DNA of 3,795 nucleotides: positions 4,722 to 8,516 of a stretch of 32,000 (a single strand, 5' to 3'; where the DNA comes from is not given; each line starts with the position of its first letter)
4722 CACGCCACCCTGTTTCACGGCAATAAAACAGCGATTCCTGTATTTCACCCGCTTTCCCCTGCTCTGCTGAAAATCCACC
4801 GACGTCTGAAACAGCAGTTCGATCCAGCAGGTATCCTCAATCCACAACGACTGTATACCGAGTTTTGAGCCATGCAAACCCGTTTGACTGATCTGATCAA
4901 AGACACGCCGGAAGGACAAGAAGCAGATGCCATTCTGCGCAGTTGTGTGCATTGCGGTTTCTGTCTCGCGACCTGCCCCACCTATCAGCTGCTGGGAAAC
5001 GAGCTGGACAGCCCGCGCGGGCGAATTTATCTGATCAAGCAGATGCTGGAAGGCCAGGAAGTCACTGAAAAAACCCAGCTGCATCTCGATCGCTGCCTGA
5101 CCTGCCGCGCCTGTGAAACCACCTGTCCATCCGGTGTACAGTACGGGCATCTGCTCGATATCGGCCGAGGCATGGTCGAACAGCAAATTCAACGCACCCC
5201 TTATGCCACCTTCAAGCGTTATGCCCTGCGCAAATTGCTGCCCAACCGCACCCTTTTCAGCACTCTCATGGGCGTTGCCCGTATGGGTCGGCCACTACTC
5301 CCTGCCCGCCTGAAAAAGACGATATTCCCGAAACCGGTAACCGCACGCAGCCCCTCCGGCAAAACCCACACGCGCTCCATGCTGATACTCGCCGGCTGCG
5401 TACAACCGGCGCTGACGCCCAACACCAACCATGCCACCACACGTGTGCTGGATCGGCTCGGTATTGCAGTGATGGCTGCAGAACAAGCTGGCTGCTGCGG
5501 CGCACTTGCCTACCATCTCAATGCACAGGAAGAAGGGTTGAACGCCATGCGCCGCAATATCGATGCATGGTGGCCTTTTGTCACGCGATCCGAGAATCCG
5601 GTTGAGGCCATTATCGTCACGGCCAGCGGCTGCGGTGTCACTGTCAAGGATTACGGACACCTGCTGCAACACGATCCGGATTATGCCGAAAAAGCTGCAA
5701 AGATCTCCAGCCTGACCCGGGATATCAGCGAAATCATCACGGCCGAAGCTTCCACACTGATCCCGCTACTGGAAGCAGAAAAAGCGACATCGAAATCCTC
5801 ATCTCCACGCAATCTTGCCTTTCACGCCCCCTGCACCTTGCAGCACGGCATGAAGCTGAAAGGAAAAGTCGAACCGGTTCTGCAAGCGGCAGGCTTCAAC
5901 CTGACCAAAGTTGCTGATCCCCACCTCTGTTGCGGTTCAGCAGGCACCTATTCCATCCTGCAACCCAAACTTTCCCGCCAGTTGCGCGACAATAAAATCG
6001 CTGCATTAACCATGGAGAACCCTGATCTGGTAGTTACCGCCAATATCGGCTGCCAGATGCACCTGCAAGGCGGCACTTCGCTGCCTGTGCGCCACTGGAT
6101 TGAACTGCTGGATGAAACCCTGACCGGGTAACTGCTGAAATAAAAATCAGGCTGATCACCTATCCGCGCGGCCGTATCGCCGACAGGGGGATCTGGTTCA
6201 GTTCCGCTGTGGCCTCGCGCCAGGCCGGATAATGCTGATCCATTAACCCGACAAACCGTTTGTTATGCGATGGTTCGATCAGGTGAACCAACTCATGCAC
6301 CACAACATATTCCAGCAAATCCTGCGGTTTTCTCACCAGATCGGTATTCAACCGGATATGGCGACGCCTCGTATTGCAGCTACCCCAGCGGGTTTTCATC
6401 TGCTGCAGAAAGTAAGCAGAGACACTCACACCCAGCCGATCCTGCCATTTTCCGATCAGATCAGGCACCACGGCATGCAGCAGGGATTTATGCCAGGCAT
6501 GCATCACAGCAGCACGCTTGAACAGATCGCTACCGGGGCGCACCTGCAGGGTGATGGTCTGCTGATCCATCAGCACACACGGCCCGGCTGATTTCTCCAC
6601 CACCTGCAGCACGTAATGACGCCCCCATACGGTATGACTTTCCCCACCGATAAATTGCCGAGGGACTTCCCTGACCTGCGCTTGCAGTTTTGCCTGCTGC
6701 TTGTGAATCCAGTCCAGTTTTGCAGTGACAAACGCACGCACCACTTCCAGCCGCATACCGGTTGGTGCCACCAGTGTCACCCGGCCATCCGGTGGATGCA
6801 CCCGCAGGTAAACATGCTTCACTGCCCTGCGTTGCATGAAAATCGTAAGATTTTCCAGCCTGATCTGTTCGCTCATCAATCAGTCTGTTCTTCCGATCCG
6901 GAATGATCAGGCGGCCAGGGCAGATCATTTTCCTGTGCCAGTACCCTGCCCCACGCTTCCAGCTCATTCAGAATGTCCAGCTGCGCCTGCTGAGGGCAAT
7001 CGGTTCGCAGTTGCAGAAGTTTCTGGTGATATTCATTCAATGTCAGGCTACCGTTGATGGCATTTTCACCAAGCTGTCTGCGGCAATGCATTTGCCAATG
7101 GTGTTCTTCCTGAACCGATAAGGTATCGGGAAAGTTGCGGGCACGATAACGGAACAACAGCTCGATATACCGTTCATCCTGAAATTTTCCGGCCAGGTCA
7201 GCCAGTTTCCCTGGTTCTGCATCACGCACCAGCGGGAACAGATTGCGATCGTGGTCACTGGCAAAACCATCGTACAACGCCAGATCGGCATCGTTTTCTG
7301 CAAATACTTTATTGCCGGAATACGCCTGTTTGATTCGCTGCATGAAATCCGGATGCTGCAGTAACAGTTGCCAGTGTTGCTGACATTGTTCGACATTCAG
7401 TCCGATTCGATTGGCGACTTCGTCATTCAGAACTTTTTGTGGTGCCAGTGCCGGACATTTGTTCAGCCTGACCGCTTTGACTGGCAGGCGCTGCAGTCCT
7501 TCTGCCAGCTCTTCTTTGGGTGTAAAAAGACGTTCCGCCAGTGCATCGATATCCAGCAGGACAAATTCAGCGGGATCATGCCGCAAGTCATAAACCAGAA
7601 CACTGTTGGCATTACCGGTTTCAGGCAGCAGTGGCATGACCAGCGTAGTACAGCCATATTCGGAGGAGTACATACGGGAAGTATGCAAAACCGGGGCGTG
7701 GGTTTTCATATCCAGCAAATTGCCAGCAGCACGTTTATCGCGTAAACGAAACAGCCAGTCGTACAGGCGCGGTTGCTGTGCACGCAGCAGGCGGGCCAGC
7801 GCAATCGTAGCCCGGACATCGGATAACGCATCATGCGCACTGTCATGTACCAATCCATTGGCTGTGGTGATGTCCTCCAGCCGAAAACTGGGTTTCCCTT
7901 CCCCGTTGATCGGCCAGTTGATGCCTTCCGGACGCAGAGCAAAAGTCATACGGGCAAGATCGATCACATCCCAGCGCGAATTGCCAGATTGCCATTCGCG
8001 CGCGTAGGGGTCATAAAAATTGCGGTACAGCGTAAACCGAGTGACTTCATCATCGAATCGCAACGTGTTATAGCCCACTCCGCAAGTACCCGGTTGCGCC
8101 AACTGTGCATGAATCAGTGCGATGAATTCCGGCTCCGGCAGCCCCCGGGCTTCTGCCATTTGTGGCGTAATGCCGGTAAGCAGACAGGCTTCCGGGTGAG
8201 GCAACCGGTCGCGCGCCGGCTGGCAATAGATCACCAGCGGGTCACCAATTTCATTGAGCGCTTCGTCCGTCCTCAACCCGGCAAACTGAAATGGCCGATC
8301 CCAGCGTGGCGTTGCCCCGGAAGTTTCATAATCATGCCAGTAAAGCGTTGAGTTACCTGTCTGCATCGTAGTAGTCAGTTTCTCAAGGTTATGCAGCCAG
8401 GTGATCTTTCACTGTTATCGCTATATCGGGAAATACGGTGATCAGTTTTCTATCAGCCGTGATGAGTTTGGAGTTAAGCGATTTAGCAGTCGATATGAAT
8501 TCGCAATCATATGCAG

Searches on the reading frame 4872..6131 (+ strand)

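Call 8: search_protein_families(library=pfam, proteins=[window:4872-6131:+])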
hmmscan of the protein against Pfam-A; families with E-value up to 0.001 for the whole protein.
window:4872-6131:+ (419 aa): 12 families
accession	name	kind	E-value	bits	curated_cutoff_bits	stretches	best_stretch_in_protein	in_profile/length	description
PF02754.22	CCG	-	9.1e-29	99.8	20.6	2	316-399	2-85/85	Cysteine-rich domain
PF13183.11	Fer4_8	-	6.5e-13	49.5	27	1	22-89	2-68/68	4Fe-4S dicluster domain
PF12838.12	Fer4_7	-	4.3e-11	43.5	27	1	24-89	1-52/52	4Fe-4S dicluster domain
PF13534.11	Fer4_17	-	5.4e-11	43.3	22.2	1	24-89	1-60/61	4Fe-4S dicluster domain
PF13484.11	Fer4_16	-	4e-08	34.4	30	1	25-87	2-65/66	4Fe-4S double cluster binding domain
PF13237.11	Fer4_10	-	2e-07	31.3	25.5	1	23-86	7-53/53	4Fe-4S dicluster domain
PF13187.11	Fer4_9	-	3.8e-07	30.5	27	0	59-88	21-50/52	4Fe-4S dicluster domain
PF12837.12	Fer4_6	-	5.6e-07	29.6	25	0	24-38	8-22/24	4Fe-4S binding domain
PF00037.32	Fer4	-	2.4e-06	27.6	21.1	0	71-89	4-22/24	4Fe-4S binding domain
PF12797.12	Fer4_2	-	3.4e-05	24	24.5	0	71-87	6-22/22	4Fe-4S binding domain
PF12800.12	Fer4_4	-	5.3e-05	23.7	24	0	73-88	2-17/17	4Fe-4S binding domain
PF14697.11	Fer4_21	-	0.00015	22.3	35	0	23-37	39-53/59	4Fe-4S dicluster domain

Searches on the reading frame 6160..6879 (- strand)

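Call 5: search_protein_families(library=pfam, proteins=[window:6160-6879:-])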
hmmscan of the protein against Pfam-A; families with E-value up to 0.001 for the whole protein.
window:6160-6879:- (239 aa): 2 families
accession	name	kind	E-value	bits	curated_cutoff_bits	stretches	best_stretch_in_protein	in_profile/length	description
PF01863.23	YgjP-like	-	6.2e-62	209.7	26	1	23-229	3-206/207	YgjP-like, metallopeptidase domain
PF10263.15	SprT-like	-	6e-10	39.4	25.6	1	152-230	20-98/108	SprT-like family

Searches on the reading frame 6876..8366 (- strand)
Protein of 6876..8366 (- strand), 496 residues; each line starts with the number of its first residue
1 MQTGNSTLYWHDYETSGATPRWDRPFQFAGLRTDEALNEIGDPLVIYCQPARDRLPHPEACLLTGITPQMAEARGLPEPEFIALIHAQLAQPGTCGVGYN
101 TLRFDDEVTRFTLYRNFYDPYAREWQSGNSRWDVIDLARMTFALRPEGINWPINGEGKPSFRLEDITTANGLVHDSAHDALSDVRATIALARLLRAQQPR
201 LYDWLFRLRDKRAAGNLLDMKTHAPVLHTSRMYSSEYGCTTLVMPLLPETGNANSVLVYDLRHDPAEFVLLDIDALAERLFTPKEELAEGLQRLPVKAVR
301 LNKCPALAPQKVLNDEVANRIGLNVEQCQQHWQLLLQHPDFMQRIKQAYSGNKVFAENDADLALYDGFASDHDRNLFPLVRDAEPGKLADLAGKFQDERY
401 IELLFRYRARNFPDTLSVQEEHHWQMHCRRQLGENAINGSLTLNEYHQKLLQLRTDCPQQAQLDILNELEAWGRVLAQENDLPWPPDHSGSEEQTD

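Call 5: search_protein_families(library=pfam, proteins=[window:6876-8366:-])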
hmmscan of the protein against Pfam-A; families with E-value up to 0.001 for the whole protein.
window:6876-8366:- (496 aa): 2 families
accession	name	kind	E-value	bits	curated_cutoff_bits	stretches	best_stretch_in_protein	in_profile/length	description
PF08411.15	Exonuc_X-T_C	-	6.6e-90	301.3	27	1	209-474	1-268/269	Exonuclease C-terminal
PF00929.31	RNase_T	-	8.4e-23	82.1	24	1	10-190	2-163/164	Exonuclease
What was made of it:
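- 6876..8366 (-): Intact resident sbcB (496 aa), donor of the patch; 7763-7849 is the other copy of the direct repeat. Pfam RNase_T + Exonuc_X-T_C at full length (call 5).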

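Call 14: find_related_loci(query=window:6879-8366:-, collection=genome_contigs, flank=10000)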
Query window:6879-8366:- (496 aa) in genome_contigs; peptide patterns used: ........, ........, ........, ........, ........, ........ (x = any residue, [..] = any of these).
599 stretches matched a pattern (row limit reached: there are more); 583 encode a relative of the query (tblastn E <= 1e-3); the best 80 are kept; 80 distinct loci.
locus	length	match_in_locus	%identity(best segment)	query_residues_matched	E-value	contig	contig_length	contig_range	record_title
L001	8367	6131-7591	87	1-487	0e+0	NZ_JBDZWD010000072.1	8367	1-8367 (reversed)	MAG: Nitrosomonas sp. isolate PE_soil1 NODE_2795_length_8367, whole genome shotgun sequence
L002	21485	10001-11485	86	1-495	0e+0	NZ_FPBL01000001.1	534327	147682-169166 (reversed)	Nitrosomonas eutropha strain Nm24, whole genome shotgun sequence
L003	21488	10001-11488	86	1-496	0e+0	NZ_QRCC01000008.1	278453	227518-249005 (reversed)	Nitrosomonas sp. HPC101 HPC101_contig000008, whole genome shotgun sequence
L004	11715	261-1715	87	1-485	0e+0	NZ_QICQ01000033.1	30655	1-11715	Nitrosomonas eutropha strain Nm 57 Ga0181058_133, whole genome shotgun sequence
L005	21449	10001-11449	77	1-485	0e+0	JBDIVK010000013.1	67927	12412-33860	MAG: Nitrosomonas sp. isolate Bin_1 NODE_254_length_67927_cov_229.955929, whole genome shotgun sequence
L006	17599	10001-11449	67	2-482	0e+0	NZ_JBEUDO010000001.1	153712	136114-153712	Nitrosomonas sp. ANs5 1, whole genome shotgun sequence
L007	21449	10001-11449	66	2-482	0e+0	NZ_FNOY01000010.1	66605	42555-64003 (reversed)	Nitrosomonas halophila strain Nm1, whole genome shotgun sequence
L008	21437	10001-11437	63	7-484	0e+0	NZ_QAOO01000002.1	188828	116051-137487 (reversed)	Nitrosomonas nitrosa strain Nm90 Ga0181054_102, whole genome shotgun sequence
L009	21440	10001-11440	64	6-484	0e+0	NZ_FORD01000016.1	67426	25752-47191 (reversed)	Nitrosomonas sp. Nm34, whole genome shotgun sequence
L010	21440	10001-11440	65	6-484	0e+0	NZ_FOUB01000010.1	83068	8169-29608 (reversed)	Nitrosomonas communis strain Nm44, whole genome shotgun sequence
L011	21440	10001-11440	64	6-484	0e+0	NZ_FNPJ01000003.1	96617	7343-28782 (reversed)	Nitrosomonas sp. Nm33, whole genome shotgun sequence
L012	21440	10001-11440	64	6-484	0e+0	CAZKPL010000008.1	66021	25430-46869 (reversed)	MAG TPA_asm: uncultured Nitrosomonas sp. isolate SRP263991_co5_92 genome assembly, contig: NODE_960_length_66021_cov_11.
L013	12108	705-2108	65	7-473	0e+0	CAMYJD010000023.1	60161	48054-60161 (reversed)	MAG: uncultured Gammaproteobacteria bacterium isolate ES_Gamma_035 genome assembly, contig: scaffold_607, whole genome s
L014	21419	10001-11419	63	1-472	0e+0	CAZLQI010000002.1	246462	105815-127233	MAG TPA_asm: uncultured Chromatiales bacterium isolate SRP128015_co4_63 genome assembly, contig: NODE_8_length_246462_co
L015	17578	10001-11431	63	3-478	0e+0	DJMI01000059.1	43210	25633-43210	MAG TPA_asm: Nitrosomonas sp. UBA6494 UBA6494_contig_713, whole genome shotgun sequence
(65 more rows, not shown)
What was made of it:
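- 6876..8366 (-): 86-87% aa identity to the sbcB of N. eutropha and two Nitrosomonas sp. genomes (HPC101, PE_soil1) (call 14).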
